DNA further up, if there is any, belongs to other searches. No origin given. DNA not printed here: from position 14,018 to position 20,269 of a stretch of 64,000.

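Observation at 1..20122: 20-kb co-oriented locus: two sequon-saturated giant surface proteins bracketing a cytoplasmic coiled-coil protein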

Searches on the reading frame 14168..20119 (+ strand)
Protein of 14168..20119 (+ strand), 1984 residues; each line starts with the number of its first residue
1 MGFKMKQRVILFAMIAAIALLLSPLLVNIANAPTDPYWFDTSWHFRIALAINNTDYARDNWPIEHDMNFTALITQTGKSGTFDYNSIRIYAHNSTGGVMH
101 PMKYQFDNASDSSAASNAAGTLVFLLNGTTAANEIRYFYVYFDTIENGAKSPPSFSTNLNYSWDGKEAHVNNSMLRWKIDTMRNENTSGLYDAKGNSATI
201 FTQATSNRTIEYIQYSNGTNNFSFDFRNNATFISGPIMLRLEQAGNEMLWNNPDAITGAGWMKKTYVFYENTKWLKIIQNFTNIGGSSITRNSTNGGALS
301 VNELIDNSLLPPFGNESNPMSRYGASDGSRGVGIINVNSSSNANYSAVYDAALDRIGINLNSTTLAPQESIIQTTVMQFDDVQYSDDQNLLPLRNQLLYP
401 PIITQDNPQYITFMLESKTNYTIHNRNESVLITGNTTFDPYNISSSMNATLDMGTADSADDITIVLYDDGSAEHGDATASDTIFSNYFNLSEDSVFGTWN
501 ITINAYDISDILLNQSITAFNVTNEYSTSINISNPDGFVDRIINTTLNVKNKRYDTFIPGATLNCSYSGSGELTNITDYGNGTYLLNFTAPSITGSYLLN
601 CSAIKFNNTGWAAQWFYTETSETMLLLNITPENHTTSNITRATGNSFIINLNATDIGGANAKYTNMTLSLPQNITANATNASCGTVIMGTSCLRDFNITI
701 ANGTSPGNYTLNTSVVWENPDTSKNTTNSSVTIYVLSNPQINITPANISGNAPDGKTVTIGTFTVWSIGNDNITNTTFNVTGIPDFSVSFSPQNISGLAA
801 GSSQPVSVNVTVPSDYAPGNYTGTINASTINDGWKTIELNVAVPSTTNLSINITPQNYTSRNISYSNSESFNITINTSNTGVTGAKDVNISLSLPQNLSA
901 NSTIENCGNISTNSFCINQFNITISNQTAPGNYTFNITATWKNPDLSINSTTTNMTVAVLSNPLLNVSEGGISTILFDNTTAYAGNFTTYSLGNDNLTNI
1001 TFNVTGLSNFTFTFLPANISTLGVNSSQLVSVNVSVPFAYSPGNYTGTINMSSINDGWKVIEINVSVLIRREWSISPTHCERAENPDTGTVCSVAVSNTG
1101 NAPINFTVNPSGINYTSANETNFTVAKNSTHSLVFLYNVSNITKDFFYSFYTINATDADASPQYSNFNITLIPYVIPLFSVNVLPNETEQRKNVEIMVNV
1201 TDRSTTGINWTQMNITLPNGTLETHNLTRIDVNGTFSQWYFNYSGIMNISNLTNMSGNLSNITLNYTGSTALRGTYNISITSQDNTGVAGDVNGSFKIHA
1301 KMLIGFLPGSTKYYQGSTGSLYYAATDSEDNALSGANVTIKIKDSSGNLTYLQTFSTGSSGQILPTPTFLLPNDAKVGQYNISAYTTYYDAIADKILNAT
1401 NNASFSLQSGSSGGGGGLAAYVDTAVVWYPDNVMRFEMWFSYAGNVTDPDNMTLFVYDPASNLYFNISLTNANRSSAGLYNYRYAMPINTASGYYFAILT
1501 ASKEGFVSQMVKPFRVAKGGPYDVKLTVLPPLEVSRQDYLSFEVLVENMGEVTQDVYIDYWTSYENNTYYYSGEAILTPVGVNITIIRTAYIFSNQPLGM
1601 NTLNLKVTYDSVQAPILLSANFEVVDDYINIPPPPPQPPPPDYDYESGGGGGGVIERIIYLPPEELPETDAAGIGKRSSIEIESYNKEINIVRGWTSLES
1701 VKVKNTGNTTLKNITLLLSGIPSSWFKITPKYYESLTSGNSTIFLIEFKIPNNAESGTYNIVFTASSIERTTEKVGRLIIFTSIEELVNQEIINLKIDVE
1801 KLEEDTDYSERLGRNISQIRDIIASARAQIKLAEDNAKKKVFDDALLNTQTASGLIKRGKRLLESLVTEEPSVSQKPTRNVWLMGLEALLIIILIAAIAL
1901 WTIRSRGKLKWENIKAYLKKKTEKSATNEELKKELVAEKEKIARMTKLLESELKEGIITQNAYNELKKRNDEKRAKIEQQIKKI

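Call 6: search_protein_families(library=pfam, proteins=[window:14168-20119:+], max_evalue=0.01)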
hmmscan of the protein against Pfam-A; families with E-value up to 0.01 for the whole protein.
window:14168-20119:+ (1984 aa): 4 families
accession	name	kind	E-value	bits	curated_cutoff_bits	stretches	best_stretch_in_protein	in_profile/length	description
PF10633.15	NPCBM_assoc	-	1.6e-33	115.2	24.4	4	755-828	4-76/78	NPCBM-associated, NEW3 domain of alpha-galactosidase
PF01835.25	MG2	-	4.8e-16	59.3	32.8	1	1324-1385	22-82/96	MG2 domain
PF22680.2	Glyco_hydro_123_N_2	-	5.6e-08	33.2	27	0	797-826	110-139/142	Glycoside hydrolase 123 N-terminal domain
PF15418.12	DUF4625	-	0.00023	21.9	27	0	1733-1765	82-114/131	Domain of unknown function (DUF4625)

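Call 12: search_protein_families(library=ncbifam, proteins=[window:14168-20119:+], max_evalue=0.01)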
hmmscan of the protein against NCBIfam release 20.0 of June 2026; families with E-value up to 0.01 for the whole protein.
window:14168-20119:+ (1984 aa): 1 family
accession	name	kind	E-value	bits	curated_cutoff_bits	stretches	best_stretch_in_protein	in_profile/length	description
NF041940.1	choice_anch_X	domain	7.4e-05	22.4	25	1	466-504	3-36/37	choice-of-anchor X domain-containing protein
